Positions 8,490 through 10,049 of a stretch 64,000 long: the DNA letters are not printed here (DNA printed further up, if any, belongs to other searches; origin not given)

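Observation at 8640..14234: RiPP-like locus: NHLP-leader precursor, SagB-type dehydrogenase without a YcaO cyclodehydratase, cyclase-homology/TPR membrane protein, GGDEF partner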

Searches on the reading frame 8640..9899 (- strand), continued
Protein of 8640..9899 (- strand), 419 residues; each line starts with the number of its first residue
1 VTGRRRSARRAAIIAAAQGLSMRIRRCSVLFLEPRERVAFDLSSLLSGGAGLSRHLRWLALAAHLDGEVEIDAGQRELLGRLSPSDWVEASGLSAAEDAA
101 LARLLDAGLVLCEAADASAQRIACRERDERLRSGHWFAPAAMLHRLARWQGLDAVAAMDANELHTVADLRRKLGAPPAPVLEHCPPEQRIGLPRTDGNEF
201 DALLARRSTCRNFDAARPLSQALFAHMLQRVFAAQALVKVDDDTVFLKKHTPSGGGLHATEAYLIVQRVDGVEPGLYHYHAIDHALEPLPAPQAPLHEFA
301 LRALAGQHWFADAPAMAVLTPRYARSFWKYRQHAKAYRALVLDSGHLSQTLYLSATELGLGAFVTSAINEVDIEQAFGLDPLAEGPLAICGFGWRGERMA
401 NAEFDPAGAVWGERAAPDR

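Call 80: search_solved_structures(query=A2, max_evalue=1, show_alignments=4)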
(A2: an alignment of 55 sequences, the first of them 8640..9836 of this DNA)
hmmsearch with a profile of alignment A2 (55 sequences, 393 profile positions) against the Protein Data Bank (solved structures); distinct sequences matched with E-value up to 1: 11.
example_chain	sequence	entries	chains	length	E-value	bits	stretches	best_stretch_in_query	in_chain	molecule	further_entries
3eo7_A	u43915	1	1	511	4.4e-26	94.9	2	198-364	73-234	Putative Nitroreductase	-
8pz5_A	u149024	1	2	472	2.1e-22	82.7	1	175-362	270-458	SagB-type dehydrogenase domain protein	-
5lq4_B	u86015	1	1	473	2.1e-22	82.7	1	175-362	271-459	CyaGox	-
5lq4_A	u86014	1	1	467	2.3e-22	82.6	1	175-361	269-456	CyaGox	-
7ly5_B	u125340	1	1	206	1.6e-12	50.2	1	174-349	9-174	BmdC, oxidase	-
7ly4_A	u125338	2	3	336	1.8e-12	50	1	166-348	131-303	BmdC, Oxidase | BmdC, NRPS oxidase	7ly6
7ly7_B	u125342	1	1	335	1.8e-12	50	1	166-348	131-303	BmdC, Oxidase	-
6gos_C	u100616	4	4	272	5.2e-10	41.9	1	223-368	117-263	Microcin B17-processing protein McbC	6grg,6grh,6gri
3hj9_A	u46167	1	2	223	0.043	15.8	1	246-362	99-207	Oxidoreductase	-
3ge6_A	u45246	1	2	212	0.21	13.6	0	170-216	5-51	Nitroreductase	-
2r01_A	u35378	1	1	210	0.33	12.9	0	317-386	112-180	Nitroreductase family protein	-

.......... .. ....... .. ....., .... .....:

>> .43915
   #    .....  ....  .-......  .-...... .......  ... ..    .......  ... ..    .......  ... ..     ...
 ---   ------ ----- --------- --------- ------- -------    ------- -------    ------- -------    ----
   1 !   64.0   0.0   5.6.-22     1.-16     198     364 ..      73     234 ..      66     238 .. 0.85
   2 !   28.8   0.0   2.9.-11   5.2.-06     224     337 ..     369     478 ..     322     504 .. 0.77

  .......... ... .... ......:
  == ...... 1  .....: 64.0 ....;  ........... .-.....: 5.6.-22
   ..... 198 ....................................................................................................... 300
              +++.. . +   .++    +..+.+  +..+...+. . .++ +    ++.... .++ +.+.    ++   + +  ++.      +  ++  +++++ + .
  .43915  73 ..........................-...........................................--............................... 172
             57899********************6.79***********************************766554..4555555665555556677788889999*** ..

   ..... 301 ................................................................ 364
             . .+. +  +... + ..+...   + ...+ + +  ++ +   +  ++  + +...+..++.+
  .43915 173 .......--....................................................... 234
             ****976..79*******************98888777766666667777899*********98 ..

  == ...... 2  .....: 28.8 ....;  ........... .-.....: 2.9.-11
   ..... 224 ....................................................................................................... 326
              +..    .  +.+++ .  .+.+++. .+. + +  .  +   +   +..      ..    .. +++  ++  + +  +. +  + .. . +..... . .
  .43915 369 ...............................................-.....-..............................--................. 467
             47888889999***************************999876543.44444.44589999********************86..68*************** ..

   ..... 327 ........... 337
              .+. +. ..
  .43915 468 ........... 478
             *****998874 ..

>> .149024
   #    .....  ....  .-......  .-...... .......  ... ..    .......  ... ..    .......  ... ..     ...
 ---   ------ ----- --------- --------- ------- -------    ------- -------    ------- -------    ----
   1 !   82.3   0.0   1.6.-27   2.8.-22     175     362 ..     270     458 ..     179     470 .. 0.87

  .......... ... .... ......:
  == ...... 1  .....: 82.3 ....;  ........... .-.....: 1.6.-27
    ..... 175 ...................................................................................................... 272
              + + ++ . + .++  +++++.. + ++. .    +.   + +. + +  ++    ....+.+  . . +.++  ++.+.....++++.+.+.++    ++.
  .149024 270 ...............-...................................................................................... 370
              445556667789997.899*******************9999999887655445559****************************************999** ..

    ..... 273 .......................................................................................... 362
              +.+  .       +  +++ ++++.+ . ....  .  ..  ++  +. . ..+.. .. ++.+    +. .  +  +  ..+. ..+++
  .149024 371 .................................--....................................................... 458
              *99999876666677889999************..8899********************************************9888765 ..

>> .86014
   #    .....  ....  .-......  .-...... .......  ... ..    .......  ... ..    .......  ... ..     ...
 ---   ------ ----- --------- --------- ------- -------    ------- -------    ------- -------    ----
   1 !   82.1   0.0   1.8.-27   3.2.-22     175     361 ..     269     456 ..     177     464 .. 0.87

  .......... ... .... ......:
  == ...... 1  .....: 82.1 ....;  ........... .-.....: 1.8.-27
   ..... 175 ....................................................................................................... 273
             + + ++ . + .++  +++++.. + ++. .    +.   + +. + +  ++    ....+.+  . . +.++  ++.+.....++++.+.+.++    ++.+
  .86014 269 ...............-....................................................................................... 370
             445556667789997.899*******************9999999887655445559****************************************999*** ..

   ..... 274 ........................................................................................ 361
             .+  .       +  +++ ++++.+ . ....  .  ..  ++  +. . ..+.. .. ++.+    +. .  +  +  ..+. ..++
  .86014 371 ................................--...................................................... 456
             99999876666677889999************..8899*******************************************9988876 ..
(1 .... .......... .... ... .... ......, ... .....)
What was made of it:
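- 8640..9836 (-): SagB/ThcOx-type FMN dehydrogenase (DH), 398 aa. An N-terminal domain of ~180 aa is followed by a nitroreductase-fold catalytic domain (aa ~200-395) with an invariant W-K-Y-R motif. The WKY motif aligns with FWKY of ThcOx (call 80).
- On Azol(in)e RiPPs (TOMM/LAP): WKY aligns with ThcOx FWKY (call 80).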

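Call 85: search_protein_families(library=ncbifam, proteins=[L076:7534-9945:+, L076:9471-9800:-, L076:11175-12920:-], max_evalue=0.001)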
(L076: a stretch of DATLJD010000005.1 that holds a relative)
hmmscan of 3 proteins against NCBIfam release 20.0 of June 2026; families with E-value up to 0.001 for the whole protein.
L076:7534-9945:+ (803 aa): 2 families
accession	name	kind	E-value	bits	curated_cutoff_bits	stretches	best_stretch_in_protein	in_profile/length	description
TIGR00785.1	dass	subfamily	3e-32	111.9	198.6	2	607-793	254-444/444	DASS family sodium-coupled anion symporter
NF040989.1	MamN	equivalog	3.3e-05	22.8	500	0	222-326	241-347/437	magnetosome biogenesis transporter MamN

L076:9471-9800:- (109 aa): 0 families

L076:11175-12920:- (581 aa): 5 families
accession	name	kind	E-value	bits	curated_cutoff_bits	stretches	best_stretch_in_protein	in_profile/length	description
NF003715.0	PRK05326.1-2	equivalog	8.7e-207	688.1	309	1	6-571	3-567/595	potassium/proton antiporter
NF003714.0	PRK05326.1-1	equivalog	8.3e-148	493.3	471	1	7-571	6-571/577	potassium/proton antiporter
NF003716.0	PRK05326.1-3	equivalog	3e-135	451.5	355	1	7-471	4-470/499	potassium/proton antiporter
TIGR00831.1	a_cpa1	equivalog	3.1e-10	39.2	279.6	1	18-385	7-401/525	Na+/H+ antiporter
TIGR00932.1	2a37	subfamily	1.8e-08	34.2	238.3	1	21-263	4-246/275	monovalent cation:proton antiporter-2 (CPA2) family protein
